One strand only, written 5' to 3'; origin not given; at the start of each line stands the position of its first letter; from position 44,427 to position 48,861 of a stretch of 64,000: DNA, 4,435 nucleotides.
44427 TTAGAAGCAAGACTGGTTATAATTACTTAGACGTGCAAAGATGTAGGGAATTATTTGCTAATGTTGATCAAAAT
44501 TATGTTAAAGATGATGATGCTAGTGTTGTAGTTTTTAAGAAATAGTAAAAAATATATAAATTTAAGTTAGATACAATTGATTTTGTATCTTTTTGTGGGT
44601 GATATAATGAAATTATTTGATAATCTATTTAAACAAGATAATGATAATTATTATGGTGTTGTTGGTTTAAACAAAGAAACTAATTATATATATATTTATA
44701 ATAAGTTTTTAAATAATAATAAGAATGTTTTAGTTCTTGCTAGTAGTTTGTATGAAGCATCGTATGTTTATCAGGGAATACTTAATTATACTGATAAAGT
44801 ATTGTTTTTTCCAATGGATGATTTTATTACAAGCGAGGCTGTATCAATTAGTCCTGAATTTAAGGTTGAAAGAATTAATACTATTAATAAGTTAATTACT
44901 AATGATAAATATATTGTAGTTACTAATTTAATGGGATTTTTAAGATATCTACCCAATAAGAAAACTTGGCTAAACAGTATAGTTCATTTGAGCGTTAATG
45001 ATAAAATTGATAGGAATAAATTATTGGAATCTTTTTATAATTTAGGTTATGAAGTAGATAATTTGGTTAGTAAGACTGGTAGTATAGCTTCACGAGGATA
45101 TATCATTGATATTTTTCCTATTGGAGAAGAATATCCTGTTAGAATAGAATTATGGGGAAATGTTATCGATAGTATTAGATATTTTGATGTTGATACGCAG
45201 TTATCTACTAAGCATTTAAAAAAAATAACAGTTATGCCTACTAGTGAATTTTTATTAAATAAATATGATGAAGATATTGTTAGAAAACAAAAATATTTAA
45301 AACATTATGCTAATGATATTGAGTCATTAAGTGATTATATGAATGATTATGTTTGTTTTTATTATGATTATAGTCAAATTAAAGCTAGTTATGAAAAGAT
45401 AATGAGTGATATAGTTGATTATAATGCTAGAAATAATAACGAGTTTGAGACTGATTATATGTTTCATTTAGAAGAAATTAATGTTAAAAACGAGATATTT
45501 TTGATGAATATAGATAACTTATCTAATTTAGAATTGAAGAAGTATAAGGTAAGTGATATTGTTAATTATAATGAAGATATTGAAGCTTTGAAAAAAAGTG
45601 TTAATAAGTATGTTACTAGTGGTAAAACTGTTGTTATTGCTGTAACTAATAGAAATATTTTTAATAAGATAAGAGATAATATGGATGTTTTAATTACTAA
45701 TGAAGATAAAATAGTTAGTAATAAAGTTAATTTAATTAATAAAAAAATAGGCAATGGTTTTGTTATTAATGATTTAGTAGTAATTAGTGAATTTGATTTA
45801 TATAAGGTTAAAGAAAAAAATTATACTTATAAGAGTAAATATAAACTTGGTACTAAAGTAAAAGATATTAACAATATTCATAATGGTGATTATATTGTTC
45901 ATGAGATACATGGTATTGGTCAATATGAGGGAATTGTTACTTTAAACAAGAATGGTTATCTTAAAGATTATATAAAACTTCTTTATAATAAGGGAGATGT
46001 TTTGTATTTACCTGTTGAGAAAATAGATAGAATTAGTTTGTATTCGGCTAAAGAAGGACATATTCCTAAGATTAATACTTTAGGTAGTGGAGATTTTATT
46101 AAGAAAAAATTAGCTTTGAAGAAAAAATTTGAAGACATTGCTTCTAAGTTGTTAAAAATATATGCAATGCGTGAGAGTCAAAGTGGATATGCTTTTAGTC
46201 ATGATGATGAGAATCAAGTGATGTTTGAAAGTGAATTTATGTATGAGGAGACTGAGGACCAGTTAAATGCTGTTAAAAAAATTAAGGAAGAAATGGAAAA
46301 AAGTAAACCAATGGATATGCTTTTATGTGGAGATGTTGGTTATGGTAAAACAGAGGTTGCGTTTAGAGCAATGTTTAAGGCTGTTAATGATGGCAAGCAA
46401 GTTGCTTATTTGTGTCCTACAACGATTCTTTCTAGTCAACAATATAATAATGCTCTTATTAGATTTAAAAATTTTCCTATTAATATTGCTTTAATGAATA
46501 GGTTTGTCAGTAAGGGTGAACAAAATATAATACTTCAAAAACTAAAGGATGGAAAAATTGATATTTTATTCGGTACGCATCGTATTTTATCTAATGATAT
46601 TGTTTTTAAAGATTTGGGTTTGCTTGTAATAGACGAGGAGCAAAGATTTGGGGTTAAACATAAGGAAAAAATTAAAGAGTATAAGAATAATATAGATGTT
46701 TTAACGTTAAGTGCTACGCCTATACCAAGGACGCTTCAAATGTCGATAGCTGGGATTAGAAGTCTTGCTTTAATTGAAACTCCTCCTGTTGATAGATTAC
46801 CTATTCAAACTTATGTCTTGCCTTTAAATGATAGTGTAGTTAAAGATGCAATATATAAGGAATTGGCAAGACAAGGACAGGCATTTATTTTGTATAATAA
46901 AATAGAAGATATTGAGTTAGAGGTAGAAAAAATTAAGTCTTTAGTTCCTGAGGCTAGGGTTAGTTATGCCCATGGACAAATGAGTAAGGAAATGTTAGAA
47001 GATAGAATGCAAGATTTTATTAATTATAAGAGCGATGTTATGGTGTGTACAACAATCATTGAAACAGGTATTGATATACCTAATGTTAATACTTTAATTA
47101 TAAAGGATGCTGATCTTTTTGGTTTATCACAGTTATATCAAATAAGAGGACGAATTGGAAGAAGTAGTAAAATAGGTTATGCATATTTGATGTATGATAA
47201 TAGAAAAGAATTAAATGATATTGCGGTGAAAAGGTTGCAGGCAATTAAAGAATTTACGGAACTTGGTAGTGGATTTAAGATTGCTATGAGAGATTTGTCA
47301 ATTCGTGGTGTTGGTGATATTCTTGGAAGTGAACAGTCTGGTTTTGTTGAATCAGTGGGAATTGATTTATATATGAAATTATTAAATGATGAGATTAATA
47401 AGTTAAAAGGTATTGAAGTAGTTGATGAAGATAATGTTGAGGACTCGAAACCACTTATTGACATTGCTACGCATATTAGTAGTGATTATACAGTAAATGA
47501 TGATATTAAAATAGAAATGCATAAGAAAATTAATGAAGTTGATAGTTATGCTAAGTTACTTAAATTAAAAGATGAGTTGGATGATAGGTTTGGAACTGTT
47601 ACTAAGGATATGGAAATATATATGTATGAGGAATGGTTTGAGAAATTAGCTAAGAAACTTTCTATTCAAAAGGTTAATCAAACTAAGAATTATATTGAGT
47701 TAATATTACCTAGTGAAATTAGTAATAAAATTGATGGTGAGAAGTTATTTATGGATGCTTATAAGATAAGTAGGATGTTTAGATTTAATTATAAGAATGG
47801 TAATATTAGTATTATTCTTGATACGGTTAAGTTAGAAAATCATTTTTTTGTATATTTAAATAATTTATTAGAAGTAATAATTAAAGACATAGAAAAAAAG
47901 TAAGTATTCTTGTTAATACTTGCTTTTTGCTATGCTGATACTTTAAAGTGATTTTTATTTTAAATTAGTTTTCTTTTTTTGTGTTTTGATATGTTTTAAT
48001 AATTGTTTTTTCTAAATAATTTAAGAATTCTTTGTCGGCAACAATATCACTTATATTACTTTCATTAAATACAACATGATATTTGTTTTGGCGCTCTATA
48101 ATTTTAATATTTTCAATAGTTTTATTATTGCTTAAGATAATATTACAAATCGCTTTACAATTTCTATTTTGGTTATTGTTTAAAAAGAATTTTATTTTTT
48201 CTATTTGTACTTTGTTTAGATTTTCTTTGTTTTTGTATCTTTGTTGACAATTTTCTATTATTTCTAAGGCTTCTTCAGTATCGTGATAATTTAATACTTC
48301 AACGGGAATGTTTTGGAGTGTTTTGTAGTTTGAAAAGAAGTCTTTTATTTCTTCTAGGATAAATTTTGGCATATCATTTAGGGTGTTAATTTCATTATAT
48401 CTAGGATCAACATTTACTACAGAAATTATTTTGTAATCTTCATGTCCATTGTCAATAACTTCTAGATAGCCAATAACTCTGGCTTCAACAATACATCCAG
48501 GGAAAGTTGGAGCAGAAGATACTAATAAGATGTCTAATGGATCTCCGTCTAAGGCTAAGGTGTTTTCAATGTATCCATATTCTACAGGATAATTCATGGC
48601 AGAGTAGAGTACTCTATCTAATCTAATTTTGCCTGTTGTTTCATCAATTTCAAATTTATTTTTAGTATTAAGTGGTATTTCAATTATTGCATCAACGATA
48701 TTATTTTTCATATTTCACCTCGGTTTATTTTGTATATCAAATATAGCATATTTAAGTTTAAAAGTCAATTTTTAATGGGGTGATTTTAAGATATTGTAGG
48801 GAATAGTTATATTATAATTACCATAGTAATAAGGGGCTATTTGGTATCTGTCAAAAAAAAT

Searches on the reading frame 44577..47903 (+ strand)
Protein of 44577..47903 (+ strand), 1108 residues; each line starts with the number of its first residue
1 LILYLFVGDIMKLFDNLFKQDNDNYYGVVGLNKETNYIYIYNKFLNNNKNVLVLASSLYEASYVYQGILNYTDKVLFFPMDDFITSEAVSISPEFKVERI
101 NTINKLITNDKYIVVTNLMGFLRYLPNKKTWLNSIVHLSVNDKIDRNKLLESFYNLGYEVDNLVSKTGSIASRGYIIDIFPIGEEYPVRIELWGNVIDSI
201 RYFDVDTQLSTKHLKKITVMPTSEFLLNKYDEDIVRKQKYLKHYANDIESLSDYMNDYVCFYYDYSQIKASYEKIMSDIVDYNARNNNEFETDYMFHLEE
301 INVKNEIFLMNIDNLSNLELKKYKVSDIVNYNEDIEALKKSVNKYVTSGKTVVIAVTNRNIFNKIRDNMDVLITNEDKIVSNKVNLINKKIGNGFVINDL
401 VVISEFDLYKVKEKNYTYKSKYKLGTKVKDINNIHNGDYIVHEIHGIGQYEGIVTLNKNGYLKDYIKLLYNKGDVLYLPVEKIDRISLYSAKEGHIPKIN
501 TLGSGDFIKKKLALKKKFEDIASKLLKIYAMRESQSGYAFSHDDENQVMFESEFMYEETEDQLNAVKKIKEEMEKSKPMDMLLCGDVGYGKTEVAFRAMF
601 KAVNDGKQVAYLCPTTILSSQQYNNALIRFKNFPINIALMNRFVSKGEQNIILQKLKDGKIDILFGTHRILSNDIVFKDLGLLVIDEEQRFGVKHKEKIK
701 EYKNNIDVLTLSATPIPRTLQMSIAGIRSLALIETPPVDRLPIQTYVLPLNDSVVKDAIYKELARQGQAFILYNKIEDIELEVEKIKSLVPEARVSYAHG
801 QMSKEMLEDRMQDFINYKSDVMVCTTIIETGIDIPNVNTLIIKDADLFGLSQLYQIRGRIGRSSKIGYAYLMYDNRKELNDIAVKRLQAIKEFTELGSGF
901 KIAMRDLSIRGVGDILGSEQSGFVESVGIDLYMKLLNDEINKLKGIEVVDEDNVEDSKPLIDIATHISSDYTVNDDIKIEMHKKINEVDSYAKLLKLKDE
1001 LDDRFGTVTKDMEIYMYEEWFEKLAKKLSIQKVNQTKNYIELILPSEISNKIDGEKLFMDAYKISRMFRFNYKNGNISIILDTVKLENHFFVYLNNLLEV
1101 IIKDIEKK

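Call 14: search_protein_families(library=pfam, proteins=[window:44577-47903:+])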
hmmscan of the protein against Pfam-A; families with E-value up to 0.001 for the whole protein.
window:44577-47903:+ (1108 aa): 7 families
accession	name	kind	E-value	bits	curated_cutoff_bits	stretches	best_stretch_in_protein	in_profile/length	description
PF00270.35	DEAD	-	6.5e-26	91.5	26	1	559-721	1-165/167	DEAD/DEAH box helicase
PF00271.37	Helicase_C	-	1.6e-23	83.5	23.5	1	758-863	5-109/110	Helicase conserved C-terminal domain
PF17757.6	UvrB_inter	-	1.8e-23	82.9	22.9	1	136-225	1-91/91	UvrB interaction domain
PF02559.22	CarD_TRCF_RID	-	3.1e-16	59.6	23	1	436-489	3-56/57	CarD-like/TRCF RID domain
PF03461.20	TRCF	-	1.1e-11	45.4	25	1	962-1047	2-87/95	TRCF domain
PF04851.21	ResIII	-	4.9e-11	43.2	22.5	1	559-715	5-162/164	Type III restriction enzyme, res subunit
PF22590.2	Cas3-like_C_2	-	0.00066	20.4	27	0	767-864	3-105/106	CRISPR-associated nuclease/helicase Cas3, C-terminal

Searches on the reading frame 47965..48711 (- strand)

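Call 14: search_protein_families(library=pfam, proteins=[window:47965-48711:-])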
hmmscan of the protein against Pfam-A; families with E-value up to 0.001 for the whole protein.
window:47965-48711:- (248 aa): 2 families
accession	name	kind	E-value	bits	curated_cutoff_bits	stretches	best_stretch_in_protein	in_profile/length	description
PF00719.24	Pyrophosphatase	-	2.4e-54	183.8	23.5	1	8-160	1-153/153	Inorganic pyrophosphatase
PF04026.17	SpoVG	-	3.1e-05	24.5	29.6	1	169-242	2-81/82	SpoVG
